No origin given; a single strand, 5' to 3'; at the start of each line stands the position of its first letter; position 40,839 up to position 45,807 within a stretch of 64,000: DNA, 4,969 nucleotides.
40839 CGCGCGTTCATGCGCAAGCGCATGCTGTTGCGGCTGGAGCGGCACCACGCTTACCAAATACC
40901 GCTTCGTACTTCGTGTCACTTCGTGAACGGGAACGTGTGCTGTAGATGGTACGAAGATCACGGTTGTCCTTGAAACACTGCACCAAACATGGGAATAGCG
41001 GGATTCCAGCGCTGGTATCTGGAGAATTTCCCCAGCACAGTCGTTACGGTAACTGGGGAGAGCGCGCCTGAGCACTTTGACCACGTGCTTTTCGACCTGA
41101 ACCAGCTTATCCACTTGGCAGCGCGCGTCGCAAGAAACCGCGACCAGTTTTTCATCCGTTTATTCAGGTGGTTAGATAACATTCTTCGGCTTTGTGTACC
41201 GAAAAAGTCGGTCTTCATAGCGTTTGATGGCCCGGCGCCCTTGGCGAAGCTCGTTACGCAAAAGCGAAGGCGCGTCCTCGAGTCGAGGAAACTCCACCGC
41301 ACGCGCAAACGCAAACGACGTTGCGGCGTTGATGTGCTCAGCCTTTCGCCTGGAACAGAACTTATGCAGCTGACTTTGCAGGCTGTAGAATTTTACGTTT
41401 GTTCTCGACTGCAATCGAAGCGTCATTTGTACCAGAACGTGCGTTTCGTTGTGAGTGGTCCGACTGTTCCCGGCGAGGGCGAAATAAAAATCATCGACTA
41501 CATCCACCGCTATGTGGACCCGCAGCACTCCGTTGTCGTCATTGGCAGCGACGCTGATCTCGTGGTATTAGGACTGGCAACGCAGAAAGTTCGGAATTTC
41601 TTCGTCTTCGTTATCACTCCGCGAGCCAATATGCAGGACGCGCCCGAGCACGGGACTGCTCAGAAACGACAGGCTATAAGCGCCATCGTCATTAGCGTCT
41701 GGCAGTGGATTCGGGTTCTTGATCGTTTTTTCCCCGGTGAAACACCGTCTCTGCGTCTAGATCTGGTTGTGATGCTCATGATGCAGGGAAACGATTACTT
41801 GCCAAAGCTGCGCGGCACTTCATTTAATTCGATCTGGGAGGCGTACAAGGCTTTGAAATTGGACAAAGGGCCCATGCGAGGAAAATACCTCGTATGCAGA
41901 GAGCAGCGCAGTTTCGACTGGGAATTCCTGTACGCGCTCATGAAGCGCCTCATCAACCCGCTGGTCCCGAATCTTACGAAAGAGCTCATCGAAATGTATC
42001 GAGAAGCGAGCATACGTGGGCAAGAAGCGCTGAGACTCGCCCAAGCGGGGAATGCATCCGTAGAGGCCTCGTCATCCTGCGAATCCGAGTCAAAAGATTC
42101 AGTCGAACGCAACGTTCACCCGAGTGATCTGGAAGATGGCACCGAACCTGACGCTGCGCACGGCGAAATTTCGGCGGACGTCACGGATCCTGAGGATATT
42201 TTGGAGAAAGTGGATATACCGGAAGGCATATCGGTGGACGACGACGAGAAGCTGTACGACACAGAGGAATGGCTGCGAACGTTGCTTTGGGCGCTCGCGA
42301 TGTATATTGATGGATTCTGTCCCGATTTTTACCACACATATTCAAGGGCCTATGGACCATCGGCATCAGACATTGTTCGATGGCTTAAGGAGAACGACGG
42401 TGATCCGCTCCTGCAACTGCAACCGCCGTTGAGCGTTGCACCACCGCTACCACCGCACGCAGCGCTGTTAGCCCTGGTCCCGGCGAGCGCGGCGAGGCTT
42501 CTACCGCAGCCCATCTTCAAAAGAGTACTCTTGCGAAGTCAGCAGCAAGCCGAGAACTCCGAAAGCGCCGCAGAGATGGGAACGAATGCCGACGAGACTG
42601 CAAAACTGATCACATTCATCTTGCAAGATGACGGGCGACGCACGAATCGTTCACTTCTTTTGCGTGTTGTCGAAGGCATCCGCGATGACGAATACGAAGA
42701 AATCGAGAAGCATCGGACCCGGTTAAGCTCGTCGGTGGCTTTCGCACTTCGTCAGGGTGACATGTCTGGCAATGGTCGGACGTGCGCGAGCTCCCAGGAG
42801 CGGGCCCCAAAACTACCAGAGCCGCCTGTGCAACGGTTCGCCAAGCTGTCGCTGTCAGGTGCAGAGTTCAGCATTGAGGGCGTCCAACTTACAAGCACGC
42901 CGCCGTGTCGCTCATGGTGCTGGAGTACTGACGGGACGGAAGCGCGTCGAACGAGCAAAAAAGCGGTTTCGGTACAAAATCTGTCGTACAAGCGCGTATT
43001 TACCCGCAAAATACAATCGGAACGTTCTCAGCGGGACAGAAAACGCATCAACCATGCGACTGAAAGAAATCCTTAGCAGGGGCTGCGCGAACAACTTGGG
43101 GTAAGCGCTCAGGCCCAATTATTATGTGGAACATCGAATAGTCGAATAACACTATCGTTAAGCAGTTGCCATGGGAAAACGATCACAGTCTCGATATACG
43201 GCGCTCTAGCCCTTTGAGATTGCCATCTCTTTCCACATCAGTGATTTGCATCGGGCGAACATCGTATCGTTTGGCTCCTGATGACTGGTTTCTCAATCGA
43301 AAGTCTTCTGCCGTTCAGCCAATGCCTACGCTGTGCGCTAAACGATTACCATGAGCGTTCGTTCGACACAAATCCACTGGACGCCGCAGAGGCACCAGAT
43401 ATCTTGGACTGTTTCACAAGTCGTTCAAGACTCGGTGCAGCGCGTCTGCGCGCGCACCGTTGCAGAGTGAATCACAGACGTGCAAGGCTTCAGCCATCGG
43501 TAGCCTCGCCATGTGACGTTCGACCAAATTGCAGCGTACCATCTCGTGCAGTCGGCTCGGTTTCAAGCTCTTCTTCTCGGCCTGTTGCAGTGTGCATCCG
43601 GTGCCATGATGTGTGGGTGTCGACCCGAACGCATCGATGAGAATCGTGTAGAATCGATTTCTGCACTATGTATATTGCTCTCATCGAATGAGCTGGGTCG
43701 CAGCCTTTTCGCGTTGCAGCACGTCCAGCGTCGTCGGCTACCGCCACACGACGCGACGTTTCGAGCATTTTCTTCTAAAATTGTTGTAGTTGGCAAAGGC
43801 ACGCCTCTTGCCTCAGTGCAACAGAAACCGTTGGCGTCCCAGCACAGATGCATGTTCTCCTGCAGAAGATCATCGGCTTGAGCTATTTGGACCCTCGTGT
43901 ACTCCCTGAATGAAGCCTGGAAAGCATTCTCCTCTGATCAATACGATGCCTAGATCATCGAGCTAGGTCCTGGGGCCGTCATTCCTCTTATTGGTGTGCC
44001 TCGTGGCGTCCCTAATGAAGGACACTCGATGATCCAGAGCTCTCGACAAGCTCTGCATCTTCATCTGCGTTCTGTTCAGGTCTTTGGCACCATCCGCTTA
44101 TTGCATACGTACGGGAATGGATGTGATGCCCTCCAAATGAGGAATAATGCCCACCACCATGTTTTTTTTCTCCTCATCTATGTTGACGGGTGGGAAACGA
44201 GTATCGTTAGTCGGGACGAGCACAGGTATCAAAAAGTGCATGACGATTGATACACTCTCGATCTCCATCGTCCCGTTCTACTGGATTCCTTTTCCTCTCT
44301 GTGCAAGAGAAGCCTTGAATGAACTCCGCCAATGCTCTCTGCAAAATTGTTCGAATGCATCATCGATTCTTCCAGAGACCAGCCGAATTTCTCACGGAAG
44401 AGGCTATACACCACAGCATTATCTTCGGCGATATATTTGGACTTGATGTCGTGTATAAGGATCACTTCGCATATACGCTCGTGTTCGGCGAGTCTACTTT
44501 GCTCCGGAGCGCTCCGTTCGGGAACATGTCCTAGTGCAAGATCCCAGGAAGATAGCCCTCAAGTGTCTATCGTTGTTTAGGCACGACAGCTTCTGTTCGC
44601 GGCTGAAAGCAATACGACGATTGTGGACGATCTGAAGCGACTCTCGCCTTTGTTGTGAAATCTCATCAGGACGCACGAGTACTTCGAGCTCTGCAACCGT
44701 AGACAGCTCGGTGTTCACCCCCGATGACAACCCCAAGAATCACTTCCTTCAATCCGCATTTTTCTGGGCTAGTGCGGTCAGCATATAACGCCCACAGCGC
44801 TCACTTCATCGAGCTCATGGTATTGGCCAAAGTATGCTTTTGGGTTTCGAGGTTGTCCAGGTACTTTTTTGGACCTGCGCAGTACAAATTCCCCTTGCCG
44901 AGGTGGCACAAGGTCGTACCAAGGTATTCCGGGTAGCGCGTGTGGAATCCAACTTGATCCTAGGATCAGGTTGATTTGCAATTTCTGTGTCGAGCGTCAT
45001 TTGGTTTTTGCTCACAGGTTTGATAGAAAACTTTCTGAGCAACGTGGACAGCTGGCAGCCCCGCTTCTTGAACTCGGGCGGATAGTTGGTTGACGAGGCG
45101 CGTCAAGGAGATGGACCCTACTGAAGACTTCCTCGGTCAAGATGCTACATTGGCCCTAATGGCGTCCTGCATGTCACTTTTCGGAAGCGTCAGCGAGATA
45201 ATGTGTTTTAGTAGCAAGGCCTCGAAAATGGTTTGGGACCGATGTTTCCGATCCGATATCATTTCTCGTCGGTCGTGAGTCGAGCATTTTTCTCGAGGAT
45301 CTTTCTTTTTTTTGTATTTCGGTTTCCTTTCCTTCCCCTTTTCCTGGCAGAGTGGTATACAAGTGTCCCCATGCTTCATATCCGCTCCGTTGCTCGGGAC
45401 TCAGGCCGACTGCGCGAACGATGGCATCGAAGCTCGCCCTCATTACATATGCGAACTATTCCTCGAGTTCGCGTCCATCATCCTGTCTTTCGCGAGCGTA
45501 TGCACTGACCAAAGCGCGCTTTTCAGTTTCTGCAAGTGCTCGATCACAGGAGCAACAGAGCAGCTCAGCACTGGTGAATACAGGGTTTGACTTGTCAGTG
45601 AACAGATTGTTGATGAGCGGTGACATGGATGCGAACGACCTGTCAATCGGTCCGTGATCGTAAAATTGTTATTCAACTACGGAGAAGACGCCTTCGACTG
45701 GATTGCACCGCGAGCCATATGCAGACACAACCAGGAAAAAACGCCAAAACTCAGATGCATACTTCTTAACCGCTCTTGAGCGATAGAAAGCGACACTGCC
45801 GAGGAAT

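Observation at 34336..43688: Near-identical ~560 bp inverted repeats bracket an 8.2 kb three-gene cassette: sugar porter, atypical aquaporin and short XRN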

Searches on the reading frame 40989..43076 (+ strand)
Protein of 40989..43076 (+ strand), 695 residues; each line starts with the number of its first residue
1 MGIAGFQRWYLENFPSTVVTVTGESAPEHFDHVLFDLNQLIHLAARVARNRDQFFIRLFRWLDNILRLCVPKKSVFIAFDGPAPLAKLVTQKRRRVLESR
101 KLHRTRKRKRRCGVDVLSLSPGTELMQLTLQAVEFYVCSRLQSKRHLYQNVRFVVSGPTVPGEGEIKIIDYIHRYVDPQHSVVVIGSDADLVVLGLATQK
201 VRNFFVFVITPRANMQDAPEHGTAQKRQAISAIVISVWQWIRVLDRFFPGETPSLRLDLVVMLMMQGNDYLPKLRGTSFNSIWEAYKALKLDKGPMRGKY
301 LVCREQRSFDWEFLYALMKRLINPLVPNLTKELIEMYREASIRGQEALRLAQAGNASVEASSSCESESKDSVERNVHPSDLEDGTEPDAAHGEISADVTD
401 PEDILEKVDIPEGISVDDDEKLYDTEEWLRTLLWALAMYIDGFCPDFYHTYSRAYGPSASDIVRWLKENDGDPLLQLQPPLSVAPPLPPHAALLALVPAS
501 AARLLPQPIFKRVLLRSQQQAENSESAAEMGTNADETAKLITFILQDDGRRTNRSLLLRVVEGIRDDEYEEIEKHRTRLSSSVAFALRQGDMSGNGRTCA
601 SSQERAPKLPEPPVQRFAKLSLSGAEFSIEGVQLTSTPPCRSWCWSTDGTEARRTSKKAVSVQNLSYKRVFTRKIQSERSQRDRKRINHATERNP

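Call 8: search_protein_families(library=pfam, proteins=[window:40989-43076:+], max_evalue=0.01)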
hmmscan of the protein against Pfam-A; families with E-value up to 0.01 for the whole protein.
window:40989-43076:+ (695 aa): 1 family
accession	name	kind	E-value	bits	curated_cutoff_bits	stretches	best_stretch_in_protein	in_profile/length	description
PF03159.24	XRN_N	-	2.4e-41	142.2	22.9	1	1-201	1-233/241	XRN 5'-3' exonuclease N-terminus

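Call 9: find_encoding_contigs(protein=window:40989-43076:+, flank=10000, max_places=10)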
Protein window:40989-43076:+ (695 aa): no gene with exactly this product is on record in the collection.

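Call 29: find_homologous_proteins(query=window:40989-43076:+, max_evalue=0.00001)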
Query window:40989-43076:+ (695 aa): 39 proteins with E <= 0.00001 among 8000 candidates.
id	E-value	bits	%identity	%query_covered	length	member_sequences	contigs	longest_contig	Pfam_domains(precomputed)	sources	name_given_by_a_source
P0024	0.0e+0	1572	99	100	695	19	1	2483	PF03159.25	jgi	jgi:hypothetical protein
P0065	1.4e-296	1004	64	100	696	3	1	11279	PF03159.25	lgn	-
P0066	4.3e-291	986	63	99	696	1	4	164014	PF03159.25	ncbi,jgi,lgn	jgi:hypothetical protein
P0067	2.8e-169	583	46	93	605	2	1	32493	PF03159.25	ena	-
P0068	5.1e-103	364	35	83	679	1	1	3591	PF03159.25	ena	-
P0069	1.5e-81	293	47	26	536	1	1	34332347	PF03159.25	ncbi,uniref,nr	ncbi:hypothetical protein I4F81_007587 [Pyropia yezoensis]|uniref:Uncharacterized protein n=1 Tax=Py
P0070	2.8e-74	269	32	87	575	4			PF03159.25,PF17846.7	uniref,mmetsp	uniref:Xrn1 N-terminal domain-containing protein n=1 Tax=Compsopogon caeruleus TaxID=31354 RepID=A0A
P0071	1.6e-71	260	34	65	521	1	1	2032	PF03159.25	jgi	jgi:hypothetical protein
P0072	2.0e-69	253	32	69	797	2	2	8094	PF03159.25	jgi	jgi:XRN 5'-3' exonuclease N-terminus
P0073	1.4e-67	247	32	46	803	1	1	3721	PF03159.25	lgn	-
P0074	5.9e-60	222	30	61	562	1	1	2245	PF03159.25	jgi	jgi:hypothetical protein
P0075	4.7e-42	163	33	46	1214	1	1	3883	PF03159.25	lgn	-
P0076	3.4e-40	157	32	42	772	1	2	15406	PF03159.25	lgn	-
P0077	2.2e-39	154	34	44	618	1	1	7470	PF03159.25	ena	-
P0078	1.8e-36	144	30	42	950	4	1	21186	PF03159.25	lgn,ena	-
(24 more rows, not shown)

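Call 30: find_encoding_contigs(protein=P0066, flank=10000, max_places=4)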
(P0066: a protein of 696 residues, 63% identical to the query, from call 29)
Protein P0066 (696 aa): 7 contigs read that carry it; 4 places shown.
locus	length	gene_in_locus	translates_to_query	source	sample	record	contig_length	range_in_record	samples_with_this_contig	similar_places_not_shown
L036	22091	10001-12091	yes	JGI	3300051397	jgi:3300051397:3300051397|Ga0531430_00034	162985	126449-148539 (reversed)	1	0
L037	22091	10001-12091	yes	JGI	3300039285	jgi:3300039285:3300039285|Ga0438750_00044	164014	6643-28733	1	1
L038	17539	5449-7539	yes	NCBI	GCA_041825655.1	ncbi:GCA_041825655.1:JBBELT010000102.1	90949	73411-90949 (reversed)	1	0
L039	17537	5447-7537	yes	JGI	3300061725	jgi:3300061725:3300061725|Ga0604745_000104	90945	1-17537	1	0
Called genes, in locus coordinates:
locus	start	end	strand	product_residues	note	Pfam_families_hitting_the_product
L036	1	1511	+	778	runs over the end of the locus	PF14438:SM-ATX, PF06741:LsmAD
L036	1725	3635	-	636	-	PF00781:DAGK_cat, PF00609:DAGK_acc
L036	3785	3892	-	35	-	-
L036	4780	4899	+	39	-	-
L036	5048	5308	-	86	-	-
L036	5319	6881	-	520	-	PF00083:Sugar_tr, PF07690:MFS_1 (faint), PF00083:Sugar_tr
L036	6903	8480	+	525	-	PF00230:MIP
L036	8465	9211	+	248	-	-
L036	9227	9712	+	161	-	-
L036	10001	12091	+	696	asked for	PF03159:XRN_N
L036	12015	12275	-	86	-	-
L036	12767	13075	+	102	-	-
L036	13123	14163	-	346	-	PF03151:TPT, PF08449:UAA, PF00892:EamA (weak)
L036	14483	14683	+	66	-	-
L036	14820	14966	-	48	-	-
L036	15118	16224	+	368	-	PF01008:IF-2B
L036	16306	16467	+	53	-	-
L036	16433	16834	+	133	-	-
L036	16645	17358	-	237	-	-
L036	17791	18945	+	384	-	PF01925:TauE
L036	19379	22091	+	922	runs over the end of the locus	PF12253:CAF1A_dimeriz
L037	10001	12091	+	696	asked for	PF03159:XRN_N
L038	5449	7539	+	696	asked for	PF03159:XRN_N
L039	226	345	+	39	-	-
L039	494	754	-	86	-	-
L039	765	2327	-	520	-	PF00083:Sugar_tr, PF07690:MFS_1 (faint), PF00083:Sugar_tr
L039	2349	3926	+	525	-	PF00230:MIP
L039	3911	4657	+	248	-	-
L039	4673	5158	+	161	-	-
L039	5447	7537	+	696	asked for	PF03159:XRN_N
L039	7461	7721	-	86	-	-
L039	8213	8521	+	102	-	-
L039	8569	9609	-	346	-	PF03151:TPT, PF08449:UAA, PF00892:EamA (weak)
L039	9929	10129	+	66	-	-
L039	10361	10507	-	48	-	-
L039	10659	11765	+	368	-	PF01008:IF-2B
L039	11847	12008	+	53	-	-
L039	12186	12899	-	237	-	-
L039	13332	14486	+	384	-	PF01925:TauE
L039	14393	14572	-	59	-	-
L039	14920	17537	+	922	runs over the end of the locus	PF12253:CAF1A_dimeriz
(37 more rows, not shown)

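Call 31: find_encoding_contigs(protein=P0067, flank=10000, max_places=3)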
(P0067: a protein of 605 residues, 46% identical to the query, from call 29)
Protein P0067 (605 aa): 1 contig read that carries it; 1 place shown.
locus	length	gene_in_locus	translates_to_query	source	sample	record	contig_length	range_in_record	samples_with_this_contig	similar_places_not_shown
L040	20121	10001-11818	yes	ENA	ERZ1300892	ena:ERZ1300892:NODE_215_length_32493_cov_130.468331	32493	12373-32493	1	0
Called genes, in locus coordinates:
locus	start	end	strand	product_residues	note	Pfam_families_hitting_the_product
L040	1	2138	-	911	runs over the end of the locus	PF12253:CAF1A_dimeriz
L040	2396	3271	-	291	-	PF01925:TauE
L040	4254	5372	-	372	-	PF01008:IF-2B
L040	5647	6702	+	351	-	PF00892:EamA (faint), PF03151:TPT, PF08449:UAA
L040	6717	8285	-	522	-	PF07690:MFS_1 (weak), PF00083:Sugar_tr, PF07690:MFS_1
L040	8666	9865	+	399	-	PF00230:MIP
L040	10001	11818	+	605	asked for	PF03159:XRN_N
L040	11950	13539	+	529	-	PF00781:DAGK_cat, PF00609:DAGK_acc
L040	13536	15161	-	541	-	PF14438:SM-ATX, PF06741:LsmAD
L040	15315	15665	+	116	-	-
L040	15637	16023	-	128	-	PF00125:Histone, PF00808:CBFD_NFYB_HMF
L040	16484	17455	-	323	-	PF05050:Methyltransf_21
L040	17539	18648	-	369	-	PF13409:GST_N_2, PF13410:GST_C_2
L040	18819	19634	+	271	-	PF04536:TPM_phosphatase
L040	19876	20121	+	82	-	?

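Call 34: find_encoding_contigs(protein=P0065, flank=10000, max_places=4)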
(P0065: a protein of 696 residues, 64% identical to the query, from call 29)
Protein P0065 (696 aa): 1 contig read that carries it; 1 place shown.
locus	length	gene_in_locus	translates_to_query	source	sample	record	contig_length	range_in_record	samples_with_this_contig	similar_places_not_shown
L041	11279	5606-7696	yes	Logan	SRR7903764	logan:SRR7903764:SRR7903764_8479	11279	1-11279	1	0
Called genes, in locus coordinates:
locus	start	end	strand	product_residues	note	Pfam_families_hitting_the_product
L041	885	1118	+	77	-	-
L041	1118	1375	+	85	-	-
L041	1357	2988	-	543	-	PF07690:MFS_1 (weak), PF00083:Sugar_tr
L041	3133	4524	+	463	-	PF00230:MIP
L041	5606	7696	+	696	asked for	PF03159:XRN_N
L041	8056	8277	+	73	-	-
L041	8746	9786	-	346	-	PF08449:UAA, PF03151:TPT, PF00892:EamA (weak)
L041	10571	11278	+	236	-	?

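Call 47: list_cluster_members(proteins=[P0066, P0065, P0067])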
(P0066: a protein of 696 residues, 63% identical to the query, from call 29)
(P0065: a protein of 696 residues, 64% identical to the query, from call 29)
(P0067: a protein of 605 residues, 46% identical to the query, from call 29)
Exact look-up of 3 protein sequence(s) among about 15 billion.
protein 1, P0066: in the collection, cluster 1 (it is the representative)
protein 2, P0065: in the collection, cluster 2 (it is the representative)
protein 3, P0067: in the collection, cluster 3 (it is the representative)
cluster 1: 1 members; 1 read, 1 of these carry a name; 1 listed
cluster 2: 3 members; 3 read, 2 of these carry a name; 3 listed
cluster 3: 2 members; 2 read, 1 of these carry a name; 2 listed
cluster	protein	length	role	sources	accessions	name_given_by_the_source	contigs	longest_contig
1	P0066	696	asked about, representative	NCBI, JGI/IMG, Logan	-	hypothetical protein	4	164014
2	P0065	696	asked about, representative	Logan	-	-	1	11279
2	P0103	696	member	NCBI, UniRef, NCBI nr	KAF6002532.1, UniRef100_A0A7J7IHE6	hypothetical protein F1559_003851 [Cyanidiococcus yangmingshanensis] | Xrn1 N-terminal domain-containing protein n=1 Tax=Cyanidiococcus yangmingshanensis ...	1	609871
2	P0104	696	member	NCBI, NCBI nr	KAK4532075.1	hypothetical protein CCYA_CCYA10G2932 [Cyanidiococcus yangmingshanensis]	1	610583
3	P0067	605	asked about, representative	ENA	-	-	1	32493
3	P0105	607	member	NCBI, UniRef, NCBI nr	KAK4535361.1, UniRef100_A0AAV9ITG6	hypothetical protein CDCA_CDCA04G1386 [Cyanidium caldarium] | Xrn1 N-terminal domain-containing protein n=1 Tax=Cyanidium caldarium TaxID=2771 ...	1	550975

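Call 48: find_encoding_contigs(protein=P0104, flank=10000, max_places=2)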
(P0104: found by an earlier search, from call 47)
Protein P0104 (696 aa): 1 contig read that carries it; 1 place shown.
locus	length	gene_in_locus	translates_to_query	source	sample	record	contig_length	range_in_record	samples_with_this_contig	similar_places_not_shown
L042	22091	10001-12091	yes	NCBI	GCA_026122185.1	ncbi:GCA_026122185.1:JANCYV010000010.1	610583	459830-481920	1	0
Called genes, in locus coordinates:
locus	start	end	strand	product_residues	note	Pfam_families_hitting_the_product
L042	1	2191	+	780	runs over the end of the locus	PF14438:SM-ATX, PF06741:LsmAD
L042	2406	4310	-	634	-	PF00781:DAGK_cat, PF00609:DAGK_acc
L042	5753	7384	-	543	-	PF07690:MFS_1 (weak), PF00083:Sugar_tr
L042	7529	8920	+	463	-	PF00230:MIP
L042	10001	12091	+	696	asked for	PF03159:XRN_N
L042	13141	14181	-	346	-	PF08449:UAA, PF03151:TPT, PF00892:EamA (weak)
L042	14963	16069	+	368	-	PF01008:IF-2B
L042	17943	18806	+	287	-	PF01925:TauE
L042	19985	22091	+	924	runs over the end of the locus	PF12253:CAF1A_dimeriz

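Call 49: find_encoding_contigs(protein=P0105, flank=8000, max_places=2)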
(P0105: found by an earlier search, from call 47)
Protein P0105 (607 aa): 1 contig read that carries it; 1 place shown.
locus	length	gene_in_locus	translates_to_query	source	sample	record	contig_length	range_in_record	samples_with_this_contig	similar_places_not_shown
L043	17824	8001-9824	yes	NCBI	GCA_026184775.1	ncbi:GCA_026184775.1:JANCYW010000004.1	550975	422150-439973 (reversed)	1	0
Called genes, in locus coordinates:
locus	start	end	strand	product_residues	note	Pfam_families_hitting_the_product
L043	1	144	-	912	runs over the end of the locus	PF12253:CAF1A_dimeriz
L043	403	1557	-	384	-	PF01925:TauE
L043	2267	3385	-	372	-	PF01008:IF-2B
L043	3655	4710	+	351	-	PF00892:EamA (weak), PF03151:TPT, PF08449:UAA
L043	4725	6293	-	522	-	PF07690:MFS_1 (weak), PF00083:Sugar_tr, PF07690:MFS_1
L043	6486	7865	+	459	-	PF00230:MIP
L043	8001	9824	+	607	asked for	PF03159:XRN_N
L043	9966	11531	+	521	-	PF00781:DAGK_cat, PF00609:DAGK_acc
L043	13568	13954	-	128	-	PF00125:Histone, PF00808:CBFD_NFYB_HMF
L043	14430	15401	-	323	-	PF05050:Methyltransf_21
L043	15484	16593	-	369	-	PF13409:GST_N_2, PF13410:GST_C_2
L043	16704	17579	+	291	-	PF04536:TPM_phosphatase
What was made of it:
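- In that model the arrangement carrying the duplication is the derived one, but the outgroup Cyanidium shares the C. merolae orientation (calls 31, 49). The cargo genes are syntenic orthologues in three other cyanidiophyte lineages (calls 30, 31, 48, 49).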

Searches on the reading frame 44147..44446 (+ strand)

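Call 40: search_protein_families(library=pfam, proteins=[window:44147-44446:+], max_evalue=0.1)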
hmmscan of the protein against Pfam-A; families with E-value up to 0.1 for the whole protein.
window:44147-44446:+ (99 aa): 1 family
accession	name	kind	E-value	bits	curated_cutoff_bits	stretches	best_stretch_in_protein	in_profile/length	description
PF24482.1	XPB_C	-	0.049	14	27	1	42-82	21-61/105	XPB-like, C-terminal domain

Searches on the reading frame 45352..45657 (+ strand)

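Call 40: search_protein_families(library=pfam, proteins=[window:45352-45657:+], max_evalue=0.1)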
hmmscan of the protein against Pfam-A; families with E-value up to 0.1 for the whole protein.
window:45352-45657:+ (101 aa): 1 family
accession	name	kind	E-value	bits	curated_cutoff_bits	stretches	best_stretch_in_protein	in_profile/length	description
PF07373.16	CAMP_factor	-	0.044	13.7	23.3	1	13-87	38-109/219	CAMP factor (Cfa)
